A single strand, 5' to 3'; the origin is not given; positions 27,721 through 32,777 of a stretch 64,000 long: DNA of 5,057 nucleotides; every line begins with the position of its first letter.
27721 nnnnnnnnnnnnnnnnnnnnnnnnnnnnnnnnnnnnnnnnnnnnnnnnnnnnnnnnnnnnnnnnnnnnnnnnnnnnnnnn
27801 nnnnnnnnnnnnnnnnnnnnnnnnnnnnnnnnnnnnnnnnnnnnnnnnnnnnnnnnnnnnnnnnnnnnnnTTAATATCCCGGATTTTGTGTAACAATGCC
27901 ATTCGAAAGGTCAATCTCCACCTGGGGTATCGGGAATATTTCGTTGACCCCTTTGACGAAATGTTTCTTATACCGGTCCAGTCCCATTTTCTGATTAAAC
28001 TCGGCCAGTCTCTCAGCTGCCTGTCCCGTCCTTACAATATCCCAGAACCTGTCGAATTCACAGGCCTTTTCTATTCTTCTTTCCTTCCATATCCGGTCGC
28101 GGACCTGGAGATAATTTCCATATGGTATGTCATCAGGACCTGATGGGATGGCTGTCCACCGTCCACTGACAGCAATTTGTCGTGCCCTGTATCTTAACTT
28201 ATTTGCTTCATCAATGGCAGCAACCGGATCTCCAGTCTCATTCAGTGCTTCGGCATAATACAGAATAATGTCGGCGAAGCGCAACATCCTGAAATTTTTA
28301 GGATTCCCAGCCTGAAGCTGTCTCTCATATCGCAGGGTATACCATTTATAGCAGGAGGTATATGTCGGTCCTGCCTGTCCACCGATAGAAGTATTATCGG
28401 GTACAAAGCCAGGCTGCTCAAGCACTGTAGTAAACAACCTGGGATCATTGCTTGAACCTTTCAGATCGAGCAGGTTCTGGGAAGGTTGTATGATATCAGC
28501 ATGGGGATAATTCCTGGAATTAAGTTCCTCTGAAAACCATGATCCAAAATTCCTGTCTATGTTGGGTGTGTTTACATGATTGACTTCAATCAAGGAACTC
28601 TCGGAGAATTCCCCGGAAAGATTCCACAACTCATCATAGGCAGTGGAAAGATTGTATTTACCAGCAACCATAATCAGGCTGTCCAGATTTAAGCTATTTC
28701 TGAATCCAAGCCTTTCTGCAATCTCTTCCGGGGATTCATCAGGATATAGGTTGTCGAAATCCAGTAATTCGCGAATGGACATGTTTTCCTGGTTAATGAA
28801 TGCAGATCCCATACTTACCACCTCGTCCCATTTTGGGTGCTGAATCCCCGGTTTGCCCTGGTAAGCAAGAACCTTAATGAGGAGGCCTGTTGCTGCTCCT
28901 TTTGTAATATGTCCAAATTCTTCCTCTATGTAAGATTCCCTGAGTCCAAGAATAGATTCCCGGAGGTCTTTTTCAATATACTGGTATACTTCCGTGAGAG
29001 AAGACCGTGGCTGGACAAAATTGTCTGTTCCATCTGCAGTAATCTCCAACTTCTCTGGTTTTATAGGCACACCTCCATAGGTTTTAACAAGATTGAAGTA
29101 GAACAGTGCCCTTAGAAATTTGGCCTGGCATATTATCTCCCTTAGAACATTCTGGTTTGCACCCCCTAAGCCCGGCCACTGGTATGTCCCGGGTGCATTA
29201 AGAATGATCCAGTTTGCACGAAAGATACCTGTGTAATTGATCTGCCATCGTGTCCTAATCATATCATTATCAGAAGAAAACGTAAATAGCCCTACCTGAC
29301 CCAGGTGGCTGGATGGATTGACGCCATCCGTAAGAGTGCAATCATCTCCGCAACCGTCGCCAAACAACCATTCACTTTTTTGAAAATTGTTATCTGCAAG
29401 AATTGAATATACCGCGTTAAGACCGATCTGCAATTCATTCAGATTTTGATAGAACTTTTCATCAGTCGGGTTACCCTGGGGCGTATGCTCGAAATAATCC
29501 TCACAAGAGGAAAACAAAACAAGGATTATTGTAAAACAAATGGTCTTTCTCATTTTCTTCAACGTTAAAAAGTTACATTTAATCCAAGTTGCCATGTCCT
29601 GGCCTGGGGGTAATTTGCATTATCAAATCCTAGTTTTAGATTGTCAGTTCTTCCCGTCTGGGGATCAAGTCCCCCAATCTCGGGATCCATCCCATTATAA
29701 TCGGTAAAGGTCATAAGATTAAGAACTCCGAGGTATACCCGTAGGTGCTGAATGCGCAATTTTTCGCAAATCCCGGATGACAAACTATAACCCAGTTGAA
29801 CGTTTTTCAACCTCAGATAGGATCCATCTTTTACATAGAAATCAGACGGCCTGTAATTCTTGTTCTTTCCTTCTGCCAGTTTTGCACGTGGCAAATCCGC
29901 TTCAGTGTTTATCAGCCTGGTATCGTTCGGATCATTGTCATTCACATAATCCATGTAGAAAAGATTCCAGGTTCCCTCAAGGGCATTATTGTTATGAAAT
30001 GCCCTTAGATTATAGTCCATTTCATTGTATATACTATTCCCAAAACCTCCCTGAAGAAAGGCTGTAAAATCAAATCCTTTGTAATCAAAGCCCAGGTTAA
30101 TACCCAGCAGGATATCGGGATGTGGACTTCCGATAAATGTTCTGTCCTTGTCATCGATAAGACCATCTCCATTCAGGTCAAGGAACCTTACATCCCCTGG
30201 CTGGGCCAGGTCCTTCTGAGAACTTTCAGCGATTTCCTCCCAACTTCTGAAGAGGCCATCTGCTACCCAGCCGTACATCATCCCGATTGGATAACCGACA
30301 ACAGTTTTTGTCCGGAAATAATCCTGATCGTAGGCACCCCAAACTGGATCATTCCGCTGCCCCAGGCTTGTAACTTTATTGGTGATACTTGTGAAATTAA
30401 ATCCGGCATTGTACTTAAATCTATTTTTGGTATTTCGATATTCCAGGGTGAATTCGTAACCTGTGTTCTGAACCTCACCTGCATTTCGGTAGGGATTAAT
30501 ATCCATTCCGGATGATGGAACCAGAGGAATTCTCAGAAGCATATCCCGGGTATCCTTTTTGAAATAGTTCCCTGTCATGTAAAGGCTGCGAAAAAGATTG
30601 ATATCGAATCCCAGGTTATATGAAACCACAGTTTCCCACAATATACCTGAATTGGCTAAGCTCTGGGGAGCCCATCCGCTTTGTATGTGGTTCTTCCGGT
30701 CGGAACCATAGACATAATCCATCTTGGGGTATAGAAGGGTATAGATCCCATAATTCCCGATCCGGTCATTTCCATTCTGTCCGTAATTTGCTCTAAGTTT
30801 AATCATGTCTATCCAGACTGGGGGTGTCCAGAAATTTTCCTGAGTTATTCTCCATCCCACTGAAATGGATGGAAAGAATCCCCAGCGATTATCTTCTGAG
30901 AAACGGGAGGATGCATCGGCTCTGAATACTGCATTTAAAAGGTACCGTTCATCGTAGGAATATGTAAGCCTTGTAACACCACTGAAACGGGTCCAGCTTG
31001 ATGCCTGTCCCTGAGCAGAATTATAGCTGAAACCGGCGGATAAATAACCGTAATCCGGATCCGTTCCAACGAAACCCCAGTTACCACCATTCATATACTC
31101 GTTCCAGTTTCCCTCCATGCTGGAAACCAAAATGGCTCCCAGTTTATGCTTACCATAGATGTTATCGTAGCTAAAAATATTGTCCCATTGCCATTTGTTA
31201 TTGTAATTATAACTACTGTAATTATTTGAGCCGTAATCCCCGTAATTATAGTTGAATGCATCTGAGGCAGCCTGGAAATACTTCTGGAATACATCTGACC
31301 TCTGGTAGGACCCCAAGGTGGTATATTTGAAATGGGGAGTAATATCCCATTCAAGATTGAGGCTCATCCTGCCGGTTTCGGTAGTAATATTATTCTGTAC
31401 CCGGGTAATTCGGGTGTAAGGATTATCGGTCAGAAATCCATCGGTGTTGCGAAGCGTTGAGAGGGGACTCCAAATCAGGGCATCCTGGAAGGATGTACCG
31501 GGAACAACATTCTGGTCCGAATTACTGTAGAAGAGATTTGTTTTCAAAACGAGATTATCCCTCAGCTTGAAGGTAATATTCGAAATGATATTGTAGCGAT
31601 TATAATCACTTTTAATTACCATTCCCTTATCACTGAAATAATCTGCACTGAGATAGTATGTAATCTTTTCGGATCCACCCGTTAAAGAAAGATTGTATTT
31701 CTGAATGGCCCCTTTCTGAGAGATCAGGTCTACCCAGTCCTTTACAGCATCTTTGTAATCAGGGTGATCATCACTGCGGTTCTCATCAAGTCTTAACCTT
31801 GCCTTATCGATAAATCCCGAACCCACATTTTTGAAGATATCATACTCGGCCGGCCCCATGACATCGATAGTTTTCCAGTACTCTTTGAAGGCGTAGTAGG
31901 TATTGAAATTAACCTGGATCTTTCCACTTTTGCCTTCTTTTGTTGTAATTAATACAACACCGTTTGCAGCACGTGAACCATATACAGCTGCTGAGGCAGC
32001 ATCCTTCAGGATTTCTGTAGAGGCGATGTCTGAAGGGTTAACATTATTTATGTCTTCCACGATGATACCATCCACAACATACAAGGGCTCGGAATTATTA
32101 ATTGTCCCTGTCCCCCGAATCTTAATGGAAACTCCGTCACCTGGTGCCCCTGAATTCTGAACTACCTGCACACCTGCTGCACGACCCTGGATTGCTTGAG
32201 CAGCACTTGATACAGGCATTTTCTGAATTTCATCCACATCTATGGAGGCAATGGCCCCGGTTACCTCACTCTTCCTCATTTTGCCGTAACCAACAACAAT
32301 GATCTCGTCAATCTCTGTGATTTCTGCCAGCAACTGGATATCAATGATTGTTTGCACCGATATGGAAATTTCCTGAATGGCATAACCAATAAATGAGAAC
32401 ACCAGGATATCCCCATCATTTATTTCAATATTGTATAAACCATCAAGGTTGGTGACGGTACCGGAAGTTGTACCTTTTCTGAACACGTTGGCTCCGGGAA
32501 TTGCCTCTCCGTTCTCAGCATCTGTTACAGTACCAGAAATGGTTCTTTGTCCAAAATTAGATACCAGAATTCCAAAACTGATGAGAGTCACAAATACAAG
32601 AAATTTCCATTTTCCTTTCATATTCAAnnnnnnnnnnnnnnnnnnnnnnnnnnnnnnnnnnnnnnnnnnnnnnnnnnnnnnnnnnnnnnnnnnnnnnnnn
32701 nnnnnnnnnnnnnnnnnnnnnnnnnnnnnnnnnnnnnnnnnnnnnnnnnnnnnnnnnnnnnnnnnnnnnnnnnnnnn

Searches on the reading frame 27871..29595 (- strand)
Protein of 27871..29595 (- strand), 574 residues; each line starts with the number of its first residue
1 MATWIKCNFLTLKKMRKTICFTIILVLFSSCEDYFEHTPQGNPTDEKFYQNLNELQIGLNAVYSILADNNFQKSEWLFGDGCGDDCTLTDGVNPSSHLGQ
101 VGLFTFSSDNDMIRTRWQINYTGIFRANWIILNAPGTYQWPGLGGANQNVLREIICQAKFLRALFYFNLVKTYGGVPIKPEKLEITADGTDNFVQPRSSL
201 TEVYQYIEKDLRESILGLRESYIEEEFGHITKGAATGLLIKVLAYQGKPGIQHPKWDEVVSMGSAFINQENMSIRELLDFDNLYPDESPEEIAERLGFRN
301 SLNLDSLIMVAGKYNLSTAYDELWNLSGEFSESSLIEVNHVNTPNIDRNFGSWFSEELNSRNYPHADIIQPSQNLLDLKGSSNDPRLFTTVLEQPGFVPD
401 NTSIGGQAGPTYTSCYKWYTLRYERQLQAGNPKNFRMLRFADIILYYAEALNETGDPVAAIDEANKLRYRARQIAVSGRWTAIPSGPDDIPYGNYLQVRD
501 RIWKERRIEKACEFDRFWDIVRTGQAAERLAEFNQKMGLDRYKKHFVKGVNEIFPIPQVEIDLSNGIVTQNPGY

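Call 7: search_protein_families(library=pfam, proteins=[window:27871-29595:-])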
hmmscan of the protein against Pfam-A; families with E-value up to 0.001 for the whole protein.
window:27871-29595:- (574 aa): 2 families
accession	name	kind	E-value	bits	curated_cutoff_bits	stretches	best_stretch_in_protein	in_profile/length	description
PF07980.17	SusD_RagB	-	9.2e-28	98.2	23.1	1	401-574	121-297/297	SusD family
PF14322.12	SusD-like_3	-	2.5e-18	67.4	27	1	33-242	1-189/191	Starch-binding associating with outer membrane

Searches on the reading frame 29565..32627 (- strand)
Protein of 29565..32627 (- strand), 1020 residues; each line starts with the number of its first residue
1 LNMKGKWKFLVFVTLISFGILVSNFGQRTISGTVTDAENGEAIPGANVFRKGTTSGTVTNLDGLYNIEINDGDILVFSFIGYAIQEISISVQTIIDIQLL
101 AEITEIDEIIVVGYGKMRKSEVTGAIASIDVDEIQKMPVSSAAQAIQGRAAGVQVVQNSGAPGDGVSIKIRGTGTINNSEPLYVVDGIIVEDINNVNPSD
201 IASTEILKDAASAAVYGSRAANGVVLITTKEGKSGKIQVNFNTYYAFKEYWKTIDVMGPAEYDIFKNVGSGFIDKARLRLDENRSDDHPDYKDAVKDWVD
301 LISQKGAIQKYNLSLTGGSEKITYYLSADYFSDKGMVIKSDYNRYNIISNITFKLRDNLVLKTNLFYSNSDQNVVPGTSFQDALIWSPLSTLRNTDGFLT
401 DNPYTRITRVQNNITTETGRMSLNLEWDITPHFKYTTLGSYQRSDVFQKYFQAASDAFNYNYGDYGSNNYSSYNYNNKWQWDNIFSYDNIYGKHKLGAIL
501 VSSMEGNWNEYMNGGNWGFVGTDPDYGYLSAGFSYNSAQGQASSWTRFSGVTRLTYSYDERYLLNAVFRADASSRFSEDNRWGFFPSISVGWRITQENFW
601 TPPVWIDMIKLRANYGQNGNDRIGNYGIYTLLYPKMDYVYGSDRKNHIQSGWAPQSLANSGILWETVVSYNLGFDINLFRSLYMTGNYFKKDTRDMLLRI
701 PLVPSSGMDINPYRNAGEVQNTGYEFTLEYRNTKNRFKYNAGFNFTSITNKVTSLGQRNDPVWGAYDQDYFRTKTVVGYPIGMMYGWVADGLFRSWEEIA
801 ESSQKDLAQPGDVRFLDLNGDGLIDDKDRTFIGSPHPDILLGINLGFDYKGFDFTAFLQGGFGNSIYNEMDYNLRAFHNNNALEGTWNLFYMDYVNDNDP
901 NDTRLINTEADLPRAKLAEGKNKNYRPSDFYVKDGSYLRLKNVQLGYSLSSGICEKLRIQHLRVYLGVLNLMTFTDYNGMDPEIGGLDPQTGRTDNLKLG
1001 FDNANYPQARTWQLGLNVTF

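Call 7: search_protein_families(library=pfam, proteins=[window:29565-32627:-])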
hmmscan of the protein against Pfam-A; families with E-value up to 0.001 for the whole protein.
window:29565-32627:- (1020 aa): 4 families
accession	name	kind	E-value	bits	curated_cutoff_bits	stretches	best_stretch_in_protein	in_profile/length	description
PF13715.12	CarbopepD_reg_2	-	2.8e-18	66.1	32.2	1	30-111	1-88/88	CarboxypepD_reg-like domain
PF07715.20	Plug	-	7.1e-18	65.5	23.9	1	119-224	2-107/107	TonB-dependent Receptor Plug Domain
PF00593.30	TonB_dep_Rec_b-barrel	-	9.3e-14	52.6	27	1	354-971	8-436/436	TonB dependent receptor-like, beta-barrel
PF13620.12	CarboxypepD_reg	-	8.2e-09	36.1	32.3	1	29-92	1-70/82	Carboxypeptidase regulatory-like domain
